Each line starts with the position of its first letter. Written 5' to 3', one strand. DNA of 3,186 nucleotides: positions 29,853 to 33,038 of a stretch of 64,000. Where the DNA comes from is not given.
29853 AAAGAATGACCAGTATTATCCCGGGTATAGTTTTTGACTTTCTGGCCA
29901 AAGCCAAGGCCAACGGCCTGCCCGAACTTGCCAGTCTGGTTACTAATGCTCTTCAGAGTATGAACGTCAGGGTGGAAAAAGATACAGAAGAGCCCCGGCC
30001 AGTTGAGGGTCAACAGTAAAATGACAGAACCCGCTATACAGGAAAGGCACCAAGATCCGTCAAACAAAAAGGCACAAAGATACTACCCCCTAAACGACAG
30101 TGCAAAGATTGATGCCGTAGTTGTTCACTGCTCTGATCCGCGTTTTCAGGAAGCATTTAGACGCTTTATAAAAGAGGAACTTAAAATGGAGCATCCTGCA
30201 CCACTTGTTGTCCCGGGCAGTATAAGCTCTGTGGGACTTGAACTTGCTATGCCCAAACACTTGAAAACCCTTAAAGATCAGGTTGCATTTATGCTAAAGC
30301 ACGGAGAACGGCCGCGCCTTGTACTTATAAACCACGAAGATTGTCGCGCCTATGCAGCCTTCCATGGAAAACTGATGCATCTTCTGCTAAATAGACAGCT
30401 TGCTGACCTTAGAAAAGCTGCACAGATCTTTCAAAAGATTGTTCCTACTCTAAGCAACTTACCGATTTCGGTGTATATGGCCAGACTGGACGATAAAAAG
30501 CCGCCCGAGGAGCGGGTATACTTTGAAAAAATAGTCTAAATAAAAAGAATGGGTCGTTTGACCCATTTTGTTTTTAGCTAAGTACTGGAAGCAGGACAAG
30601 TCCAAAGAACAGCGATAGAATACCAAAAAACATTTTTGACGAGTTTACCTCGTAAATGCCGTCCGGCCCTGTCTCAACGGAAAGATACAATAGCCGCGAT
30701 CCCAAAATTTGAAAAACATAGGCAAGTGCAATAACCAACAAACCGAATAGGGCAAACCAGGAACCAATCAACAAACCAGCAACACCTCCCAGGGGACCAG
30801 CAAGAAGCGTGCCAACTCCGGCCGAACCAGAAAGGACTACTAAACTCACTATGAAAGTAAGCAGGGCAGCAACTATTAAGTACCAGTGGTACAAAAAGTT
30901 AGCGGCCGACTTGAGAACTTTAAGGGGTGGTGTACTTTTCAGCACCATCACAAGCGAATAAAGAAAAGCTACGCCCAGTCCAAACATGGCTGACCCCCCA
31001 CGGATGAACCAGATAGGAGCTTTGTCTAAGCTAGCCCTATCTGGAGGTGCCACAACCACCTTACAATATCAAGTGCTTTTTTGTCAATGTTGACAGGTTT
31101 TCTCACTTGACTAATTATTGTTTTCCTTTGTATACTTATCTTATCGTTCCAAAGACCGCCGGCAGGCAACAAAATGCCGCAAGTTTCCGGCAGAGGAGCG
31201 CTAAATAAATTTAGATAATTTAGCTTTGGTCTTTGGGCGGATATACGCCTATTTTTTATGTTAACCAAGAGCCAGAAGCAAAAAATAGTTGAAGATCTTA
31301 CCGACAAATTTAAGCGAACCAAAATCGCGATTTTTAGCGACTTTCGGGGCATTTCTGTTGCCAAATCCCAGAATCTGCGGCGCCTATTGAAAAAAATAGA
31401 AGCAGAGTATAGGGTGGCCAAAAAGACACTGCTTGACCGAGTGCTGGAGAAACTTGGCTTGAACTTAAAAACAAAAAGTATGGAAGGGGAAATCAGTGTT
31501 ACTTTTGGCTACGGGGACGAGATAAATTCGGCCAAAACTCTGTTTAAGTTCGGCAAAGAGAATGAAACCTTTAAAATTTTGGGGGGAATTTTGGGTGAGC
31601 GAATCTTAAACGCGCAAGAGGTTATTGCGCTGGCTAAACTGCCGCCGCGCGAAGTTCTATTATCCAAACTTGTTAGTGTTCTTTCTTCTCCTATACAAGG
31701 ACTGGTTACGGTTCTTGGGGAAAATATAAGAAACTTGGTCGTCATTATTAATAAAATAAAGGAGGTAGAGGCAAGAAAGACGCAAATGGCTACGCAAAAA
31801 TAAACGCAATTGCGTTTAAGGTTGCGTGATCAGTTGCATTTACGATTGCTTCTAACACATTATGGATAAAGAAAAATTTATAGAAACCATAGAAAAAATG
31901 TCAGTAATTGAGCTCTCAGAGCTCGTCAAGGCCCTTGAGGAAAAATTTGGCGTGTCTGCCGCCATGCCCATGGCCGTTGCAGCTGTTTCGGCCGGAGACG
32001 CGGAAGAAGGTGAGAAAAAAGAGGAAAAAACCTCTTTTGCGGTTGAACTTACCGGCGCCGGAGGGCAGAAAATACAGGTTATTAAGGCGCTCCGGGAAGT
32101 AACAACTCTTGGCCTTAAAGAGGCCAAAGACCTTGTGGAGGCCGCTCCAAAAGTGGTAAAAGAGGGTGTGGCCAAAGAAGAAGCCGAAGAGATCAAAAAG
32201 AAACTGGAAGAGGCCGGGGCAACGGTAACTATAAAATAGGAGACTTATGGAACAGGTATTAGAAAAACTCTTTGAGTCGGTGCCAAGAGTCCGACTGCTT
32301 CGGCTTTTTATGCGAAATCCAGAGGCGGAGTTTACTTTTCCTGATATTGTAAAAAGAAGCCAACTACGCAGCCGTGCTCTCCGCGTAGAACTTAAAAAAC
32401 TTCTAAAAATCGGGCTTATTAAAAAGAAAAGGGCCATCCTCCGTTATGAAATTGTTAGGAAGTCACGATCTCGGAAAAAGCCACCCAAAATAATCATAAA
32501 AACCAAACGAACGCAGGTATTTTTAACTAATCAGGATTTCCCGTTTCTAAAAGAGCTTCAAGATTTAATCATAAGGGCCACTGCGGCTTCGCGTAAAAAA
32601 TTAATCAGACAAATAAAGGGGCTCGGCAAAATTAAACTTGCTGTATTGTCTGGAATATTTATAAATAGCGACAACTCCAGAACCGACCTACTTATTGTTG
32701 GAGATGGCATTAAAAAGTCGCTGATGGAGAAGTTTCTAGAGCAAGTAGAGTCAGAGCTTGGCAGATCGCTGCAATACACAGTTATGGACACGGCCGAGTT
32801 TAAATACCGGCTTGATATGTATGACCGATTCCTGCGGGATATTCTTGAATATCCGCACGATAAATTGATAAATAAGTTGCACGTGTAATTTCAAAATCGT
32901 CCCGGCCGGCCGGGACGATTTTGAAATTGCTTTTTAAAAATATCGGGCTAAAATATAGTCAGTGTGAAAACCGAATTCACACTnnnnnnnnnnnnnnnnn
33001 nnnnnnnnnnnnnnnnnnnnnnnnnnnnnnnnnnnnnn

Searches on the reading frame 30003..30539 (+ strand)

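Call 9: search_protein_families(library=pfam, proteins=[window:30003-30539:+], max_evalue=0.01)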
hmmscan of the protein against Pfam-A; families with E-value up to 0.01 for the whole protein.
window:30003-30539:+ (178 aa): 1 family
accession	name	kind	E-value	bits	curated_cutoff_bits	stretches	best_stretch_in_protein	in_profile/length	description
PF20393.3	Pro_CA_2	-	2.5e-06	28.1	30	1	38-147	6-105/125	Putative carbonic anhydrase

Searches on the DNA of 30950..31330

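Call 44: search_rna_families(source=window, start=30950, end=31330, threshold=evalue, max_evalue=1, show_alignments=2)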
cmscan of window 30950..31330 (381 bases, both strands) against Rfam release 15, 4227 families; matches with E-value up to 1: 1.
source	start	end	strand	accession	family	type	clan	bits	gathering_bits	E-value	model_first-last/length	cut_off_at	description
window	31131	31266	+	RF00557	L10_leader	Cis-reg; leader;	-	24.3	44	0.05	1-138/138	no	Ribosomal protein L10 leader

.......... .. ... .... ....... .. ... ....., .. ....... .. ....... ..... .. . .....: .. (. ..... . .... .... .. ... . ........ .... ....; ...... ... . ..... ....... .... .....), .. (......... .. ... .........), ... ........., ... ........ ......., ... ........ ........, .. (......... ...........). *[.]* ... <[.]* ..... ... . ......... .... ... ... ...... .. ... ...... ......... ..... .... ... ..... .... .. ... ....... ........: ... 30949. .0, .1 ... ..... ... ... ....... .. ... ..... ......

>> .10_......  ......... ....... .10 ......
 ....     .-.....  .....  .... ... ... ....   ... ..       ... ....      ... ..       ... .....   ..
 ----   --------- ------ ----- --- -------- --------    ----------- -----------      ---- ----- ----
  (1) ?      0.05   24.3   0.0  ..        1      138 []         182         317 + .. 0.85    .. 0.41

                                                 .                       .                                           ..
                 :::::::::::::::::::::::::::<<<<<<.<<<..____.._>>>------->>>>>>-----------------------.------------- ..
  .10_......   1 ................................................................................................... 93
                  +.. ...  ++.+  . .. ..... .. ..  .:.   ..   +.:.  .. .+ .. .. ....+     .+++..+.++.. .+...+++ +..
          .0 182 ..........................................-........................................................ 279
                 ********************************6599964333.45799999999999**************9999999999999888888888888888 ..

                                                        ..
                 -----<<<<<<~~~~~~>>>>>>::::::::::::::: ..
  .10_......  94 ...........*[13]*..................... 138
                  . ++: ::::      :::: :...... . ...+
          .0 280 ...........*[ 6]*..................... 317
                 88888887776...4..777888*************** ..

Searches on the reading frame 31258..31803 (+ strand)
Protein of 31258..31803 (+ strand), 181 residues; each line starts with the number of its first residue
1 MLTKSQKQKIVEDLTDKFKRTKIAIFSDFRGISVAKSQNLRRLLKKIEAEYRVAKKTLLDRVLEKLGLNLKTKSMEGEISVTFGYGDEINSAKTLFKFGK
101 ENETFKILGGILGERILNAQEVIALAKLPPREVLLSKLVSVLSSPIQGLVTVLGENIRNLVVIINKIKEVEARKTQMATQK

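Call 9: search_protein_families(library=pfam, proteins=[window:31258-31803:+], max_evalue=0.01)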
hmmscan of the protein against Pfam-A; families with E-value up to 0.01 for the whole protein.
window:31258-31803:+ (181 aa): 1 family
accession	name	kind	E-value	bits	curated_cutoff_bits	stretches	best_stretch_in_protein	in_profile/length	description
PF00466.25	Ribosomal_L10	-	5.2e-18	65.4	22.8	1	3-98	2-98/100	Ribosomal protein L10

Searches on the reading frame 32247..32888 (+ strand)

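Call 9: search_protein_families(library=pfam, proteins=[window:32247-32888:+], max_evalue=0.01)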
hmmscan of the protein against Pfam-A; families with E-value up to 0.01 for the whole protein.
window:32247-32888:+ (213 aa): 1 family
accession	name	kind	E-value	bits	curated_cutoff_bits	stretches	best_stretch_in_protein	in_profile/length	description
PF17280.7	DUF5345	-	0.0041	17.7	27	1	95-138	13-56/77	Family of unknown function (DUF5345)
